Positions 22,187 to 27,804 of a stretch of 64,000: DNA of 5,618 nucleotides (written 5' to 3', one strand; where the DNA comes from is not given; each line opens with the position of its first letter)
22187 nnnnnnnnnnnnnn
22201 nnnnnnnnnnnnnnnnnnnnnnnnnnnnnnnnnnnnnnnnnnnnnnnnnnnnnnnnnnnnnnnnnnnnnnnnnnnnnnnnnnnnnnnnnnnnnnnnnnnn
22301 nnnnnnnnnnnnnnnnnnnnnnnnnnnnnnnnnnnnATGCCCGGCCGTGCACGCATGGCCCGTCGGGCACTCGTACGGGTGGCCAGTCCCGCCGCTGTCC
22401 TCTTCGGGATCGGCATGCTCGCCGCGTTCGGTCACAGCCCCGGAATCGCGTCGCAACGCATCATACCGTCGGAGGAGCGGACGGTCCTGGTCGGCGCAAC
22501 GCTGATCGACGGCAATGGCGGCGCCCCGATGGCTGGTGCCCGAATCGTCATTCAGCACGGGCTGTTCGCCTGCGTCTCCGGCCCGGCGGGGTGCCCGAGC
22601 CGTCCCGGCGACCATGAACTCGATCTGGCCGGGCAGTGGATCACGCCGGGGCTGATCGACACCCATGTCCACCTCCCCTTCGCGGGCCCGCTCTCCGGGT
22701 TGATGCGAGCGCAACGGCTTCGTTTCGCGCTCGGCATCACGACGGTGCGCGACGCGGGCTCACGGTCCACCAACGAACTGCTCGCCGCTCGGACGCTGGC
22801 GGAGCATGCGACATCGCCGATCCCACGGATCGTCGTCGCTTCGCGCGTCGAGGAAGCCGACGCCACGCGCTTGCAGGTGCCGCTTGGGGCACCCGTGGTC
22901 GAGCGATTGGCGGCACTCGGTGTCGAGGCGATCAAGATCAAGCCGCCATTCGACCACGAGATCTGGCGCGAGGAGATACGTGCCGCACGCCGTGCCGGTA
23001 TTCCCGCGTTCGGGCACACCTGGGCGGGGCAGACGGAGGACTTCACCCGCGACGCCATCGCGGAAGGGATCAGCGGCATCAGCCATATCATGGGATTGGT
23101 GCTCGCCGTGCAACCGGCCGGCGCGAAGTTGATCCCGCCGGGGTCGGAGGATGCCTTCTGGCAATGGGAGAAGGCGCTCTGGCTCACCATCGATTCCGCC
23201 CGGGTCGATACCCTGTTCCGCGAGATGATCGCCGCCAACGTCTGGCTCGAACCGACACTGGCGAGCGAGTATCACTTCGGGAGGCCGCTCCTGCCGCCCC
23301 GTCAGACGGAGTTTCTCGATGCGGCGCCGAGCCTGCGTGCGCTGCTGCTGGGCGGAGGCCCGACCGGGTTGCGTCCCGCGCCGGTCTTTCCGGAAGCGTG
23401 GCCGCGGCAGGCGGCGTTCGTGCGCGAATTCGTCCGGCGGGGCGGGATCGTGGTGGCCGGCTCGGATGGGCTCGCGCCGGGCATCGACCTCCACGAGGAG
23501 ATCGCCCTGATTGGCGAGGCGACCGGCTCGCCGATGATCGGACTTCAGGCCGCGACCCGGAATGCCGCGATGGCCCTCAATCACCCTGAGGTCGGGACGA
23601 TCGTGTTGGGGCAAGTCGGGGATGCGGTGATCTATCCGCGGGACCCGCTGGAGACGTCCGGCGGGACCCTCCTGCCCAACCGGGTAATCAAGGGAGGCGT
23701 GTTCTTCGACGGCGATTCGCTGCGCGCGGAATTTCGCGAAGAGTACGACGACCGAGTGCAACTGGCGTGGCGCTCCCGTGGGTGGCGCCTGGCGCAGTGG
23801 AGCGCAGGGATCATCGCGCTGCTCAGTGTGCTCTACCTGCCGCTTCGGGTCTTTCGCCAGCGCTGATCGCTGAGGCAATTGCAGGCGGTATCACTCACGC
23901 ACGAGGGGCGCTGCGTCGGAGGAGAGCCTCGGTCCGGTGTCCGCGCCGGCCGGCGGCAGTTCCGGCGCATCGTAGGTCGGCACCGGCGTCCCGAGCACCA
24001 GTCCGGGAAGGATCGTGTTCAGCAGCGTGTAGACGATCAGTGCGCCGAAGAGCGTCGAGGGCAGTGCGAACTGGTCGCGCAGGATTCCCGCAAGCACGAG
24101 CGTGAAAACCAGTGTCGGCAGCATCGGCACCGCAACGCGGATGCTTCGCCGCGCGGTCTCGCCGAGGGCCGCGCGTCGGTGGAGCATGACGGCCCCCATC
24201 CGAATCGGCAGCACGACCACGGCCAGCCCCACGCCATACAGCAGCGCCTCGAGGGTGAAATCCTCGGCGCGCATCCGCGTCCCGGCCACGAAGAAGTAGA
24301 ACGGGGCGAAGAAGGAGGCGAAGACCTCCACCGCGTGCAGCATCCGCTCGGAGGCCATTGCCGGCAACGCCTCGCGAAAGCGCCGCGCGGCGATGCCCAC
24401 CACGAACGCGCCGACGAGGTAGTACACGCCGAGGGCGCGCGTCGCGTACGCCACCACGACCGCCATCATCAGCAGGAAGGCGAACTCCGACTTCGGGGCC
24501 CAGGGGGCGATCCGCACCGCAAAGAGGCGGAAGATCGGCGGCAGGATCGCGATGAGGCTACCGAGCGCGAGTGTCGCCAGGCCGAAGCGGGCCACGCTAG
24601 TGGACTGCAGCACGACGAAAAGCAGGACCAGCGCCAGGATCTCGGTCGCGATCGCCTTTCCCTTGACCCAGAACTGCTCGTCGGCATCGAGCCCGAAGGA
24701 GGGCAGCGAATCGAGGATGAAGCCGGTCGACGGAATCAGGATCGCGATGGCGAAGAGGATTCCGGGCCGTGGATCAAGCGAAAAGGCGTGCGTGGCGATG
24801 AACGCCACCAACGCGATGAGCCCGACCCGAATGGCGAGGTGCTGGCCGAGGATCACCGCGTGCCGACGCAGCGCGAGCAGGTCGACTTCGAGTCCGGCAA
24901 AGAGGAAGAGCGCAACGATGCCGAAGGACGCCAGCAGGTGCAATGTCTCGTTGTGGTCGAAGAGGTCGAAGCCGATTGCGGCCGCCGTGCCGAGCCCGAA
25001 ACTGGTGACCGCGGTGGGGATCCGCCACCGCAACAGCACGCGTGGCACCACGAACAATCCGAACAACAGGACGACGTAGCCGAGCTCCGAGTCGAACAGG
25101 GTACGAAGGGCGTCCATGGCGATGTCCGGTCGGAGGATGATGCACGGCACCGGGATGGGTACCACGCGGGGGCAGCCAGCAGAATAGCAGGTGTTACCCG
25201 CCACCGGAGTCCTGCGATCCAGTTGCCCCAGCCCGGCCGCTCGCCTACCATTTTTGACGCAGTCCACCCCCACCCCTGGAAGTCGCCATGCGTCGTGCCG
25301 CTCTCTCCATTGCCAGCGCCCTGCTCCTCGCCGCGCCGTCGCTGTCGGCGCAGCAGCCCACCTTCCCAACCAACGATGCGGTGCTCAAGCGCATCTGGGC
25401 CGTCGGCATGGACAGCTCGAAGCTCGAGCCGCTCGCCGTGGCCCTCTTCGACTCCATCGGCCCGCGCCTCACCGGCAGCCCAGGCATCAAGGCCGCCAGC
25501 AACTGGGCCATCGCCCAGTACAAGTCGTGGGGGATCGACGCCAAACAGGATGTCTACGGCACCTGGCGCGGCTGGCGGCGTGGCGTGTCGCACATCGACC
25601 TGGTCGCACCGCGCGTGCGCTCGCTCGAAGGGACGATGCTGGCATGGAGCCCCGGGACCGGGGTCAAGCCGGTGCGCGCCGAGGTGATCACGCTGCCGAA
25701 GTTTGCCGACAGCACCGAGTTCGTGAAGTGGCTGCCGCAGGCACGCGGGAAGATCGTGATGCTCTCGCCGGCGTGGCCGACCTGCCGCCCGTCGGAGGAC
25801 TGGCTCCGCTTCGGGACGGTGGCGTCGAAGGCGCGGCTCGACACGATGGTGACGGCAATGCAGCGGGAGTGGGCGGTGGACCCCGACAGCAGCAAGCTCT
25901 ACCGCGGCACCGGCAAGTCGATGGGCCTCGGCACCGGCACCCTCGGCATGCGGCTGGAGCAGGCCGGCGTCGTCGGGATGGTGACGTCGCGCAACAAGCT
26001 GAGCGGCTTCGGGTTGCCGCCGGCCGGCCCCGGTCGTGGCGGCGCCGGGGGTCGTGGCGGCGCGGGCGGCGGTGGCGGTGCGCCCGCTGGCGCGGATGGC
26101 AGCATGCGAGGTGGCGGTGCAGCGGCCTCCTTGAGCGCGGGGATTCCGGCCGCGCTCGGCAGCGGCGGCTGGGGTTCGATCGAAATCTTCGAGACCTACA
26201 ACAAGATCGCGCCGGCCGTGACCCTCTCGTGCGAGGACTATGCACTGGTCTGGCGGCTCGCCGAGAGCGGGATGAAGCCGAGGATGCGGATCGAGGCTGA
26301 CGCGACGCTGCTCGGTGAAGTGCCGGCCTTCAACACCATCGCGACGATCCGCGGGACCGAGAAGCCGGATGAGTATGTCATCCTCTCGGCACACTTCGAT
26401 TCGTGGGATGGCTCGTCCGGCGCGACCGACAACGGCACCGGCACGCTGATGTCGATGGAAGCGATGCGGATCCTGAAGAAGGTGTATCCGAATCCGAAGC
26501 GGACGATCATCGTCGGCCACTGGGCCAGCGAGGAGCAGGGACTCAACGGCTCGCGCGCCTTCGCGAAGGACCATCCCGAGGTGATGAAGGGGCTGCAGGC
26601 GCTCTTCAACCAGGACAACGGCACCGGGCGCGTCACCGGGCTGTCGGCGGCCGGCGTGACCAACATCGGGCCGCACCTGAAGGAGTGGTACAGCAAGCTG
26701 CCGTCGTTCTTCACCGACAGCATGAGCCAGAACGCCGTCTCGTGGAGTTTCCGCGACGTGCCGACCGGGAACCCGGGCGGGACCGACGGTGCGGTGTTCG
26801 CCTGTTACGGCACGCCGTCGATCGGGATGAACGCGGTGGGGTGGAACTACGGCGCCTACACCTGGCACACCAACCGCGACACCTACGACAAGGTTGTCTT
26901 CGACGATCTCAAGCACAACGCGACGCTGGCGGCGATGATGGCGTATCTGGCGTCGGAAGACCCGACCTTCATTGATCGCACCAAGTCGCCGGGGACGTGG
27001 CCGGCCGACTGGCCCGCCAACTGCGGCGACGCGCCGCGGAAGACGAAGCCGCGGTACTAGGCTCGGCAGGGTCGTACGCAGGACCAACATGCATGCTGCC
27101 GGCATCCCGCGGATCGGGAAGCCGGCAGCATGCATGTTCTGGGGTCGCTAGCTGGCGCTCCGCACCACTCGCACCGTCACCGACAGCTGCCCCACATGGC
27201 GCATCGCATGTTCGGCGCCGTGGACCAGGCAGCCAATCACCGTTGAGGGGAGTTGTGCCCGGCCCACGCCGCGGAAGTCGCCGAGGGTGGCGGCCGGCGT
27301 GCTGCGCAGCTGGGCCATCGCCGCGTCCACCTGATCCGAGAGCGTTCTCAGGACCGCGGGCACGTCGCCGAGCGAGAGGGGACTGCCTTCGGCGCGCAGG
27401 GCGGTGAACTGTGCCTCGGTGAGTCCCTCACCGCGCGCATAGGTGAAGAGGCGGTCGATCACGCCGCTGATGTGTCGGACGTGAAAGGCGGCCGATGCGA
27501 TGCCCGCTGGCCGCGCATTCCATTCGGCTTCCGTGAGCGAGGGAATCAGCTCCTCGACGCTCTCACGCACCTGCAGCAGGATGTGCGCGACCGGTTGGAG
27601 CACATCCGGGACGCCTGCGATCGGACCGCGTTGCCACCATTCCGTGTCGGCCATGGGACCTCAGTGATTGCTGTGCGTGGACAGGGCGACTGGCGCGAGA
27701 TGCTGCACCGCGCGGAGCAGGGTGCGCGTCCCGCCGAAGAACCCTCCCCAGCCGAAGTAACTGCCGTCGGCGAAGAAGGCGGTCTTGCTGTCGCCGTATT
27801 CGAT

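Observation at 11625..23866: Arn-/Pmt-like polyprenyl-phosphate glycosylation parts list built around two GH30-like paralogues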

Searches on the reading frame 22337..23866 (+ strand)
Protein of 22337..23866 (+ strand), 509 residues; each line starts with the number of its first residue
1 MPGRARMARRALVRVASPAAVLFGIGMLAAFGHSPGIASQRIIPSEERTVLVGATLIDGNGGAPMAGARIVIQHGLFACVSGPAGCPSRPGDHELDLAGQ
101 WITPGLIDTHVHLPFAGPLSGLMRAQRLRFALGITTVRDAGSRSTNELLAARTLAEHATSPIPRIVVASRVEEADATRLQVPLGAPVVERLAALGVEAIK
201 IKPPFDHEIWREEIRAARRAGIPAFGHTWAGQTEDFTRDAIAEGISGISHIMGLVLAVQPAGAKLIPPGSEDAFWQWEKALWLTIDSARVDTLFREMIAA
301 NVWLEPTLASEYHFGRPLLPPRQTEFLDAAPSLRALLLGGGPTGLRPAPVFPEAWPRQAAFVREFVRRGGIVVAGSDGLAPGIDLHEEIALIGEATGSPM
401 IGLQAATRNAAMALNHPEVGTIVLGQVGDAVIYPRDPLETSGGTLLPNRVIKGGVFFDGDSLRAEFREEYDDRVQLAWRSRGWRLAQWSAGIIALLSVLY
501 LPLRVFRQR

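Call 4: search_protein_families(library=pfam, proteins=[window:22337-23866:+], max_evalue=0.01)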
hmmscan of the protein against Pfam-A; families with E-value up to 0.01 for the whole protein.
window:22337-23866:+ (509 aa): 2 families
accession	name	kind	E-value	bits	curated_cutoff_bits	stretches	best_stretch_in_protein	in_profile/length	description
PF01979.26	Amidohydro_1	-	2.1e-13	50.7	25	1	101-439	1-327/345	Amidohydrolase family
PF07969.17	Amidohydro_3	-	3.4e-06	27.3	29.7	0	403-440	413-451/472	Amidohydrolase family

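Call 5: search_protein_families(library=ncbifam, proteins=[window:22337-23866:+], max_evalue=0.01)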
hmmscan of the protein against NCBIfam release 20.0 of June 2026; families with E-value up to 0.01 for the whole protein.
window:22337-23866:+ (509 aa): 10 families
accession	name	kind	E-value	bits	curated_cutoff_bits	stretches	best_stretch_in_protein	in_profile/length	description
NF051886.1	XaaProDiPepCaul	equivalog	4.6e-14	52.3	500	2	53-143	4-108/398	Xaa-Pro dipeptidase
NF006689.0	PRK09237.1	equivalog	7e-14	51.2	371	1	49-158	5-110/383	amidohydrolase/deacetylase family metallohydrolase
TIGR01224.1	hutI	equivalog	2e-09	36.8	298.15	1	69-118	5-54/377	imidazolonepropionase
NF006055.0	PRK08203.1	equivalog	5.9e-06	25.1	532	0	64-113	23-71/455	8-oxoguanine deaminase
NF009060.0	PRK12394.1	equivalog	1.1e-05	24.5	442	1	96-146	48-97/381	metallo-dependent hydrolase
TIGR03583.1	EF_0837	hypoth_equivalog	3.3e-05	23.1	432.15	1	88-163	33-108/365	amidohydrolase/deacetylase family metallohydrolase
NF058539.1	ergo_uti2_ErtD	equivalog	0.0001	21.4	650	1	69-140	20-88/449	hydantoin-5-propionate amidohydrolase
NF006056.0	PRK08204.1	subfamily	0.0046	15.8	391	0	91-113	45-67/449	hypothetical protein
TIGR02967.1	guan_deamin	equivalog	0.0051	15.8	375.4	0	96-115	37-56/401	guanine deaminase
TIGR03178.1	allantoinase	equivalog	0.007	15.2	357.85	1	67-137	17-86/441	allantoinase AllB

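Call 13: search_solved_structures(query=window:22337-23866:+, max_evalue=0.01)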
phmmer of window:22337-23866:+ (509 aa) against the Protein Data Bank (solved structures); distinct sequences matched with E-value up to 0.01: 19.
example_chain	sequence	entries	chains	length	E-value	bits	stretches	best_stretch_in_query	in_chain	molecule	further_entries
4ub9_A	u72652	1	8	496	7.1e-14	54.7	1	45-113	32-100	Molinate hydrolase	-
4wgx_A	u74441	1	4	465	1.6e-13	53.5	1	48-114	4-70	Molinate hydrolase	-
3mtw_A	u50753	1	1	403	4.3e-08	35.6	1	363-455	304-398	L-Arginine carboxypeptidase Cc2672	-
4whb_E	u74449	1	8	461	2.1e-07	33.3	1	51-115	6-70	Phenylurea hydrolase B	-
6i5s_A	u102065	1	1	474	3.4e-06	29.3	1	50-462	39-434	bottromycin amidohydrolase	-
2puz_A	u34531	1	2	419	7.6e-06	28.1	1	58-155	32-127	Imidazolonepropionase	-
2gok_A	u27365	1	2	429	7.9e-06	28.1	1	58-155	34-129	Imidazolonepropionase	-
3nqb_A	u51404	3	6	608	3.3e-05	26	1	49-116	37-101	Adenine deaminase 2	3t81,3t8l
2vun_A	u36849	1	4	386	4e-05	25.8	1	56-142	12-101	ENAMIDASE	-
9kov_A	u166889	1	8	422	4.2e-05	25.7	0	54-115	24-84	trum-mut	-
7ww2_A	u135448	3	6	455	6.7e-05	25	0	66-113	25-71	8-oxoguanine deaminase | Hydroxydechloroatrazine ethylaminohydrolase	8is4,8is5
9l2t_G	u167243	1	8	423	0.00013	24.1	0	367-457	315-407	Amide hydrolase LlADH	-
2oof_A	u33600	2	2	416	0.00035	22.7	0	93-123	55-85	4-imidazolone-5-propanoate amidohydrolase | Imidazolonepropionase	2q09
9l6p_A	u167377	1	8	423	0.00048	22.2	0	367-457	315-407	LlADH-WT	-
3mkv_A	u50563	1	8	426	0.0024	19.9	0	56-142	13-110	PUTATIVE AMIDOHYDROLASE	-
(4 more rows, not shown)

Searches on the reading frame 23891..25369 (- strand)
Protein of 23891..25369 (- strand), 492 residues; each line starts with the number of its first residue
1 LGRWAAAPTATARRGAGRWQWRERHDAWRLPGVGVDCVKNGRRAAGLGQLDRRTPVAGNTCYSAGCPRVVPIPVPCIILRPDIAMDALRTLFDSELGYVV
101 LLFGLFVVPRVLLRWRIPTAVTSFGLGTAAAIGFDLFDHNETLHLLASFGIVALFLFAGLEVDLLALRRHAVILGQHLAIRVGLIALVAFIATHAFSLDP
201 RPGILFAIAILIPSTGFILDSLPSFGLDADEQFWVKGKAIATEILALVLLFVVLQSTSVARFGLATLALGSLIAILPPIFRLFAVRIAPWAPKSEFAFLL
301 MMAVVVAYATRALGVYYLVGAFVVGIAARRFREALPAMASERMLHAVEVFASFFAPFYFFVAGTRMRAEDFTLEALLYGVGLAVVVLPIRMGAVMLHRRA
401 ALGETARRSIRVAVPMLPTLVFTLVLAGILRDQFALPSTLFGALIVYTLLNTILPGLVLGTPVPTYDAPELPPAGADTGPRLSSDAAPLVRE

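Call 9: search_protein_families(library=pfam, proteins=[window:23891-25369:-], max_evalue=0.001)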
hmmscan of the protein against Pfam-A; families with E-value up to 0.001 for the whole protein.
window:23891-25369:- (492 aa): 1 family
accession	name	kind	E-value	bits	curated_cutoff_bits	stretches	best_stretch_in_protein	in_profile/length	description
PF00999.27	Na_H_Exchanger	-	8e-20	71.5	26.2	1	105-462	4-372/375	Sodium/hydrogen exchanger, transmembrane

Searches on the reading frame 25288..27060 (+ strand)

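Call 9: search_protein_families(library=pfam, proteins=[window:25288-27060:+], max_evalue=0.001)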
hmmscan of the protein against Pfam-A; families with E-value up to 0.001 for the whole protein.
window:25288-27060:+ (590 aa): 2 families
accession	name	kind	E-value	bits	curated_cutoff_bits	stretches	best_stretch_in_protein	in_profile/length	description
PF04389.22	Peptidase_M28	-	9.9e-33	113.9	21.3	1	349-550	1-191/193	Peptidase family M28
PF01546.33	Peptidase_M20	-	2.7e-07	31.2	24.6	1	378-531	32-186/206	Peptidase family M20/M25/M40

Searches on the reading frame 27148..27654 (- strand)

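Call 9: search_protein_families(library=pfam, proteins=[window:27148-27654:-], max_evalue=0.001)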
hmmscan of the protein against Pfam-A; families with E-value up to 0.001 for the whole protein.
window:27148-27654:- (168 aa): 2 families
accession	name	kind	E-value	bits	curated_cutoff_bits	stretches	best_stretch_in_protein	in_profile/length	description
PF12867.12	DinB_2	-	8.7e-15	55.7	24.8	1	26-157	2-128/128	DinB superfamily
PF05163.17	DinB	-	0.00049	20.5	23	1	27-162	13-143/165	DinB family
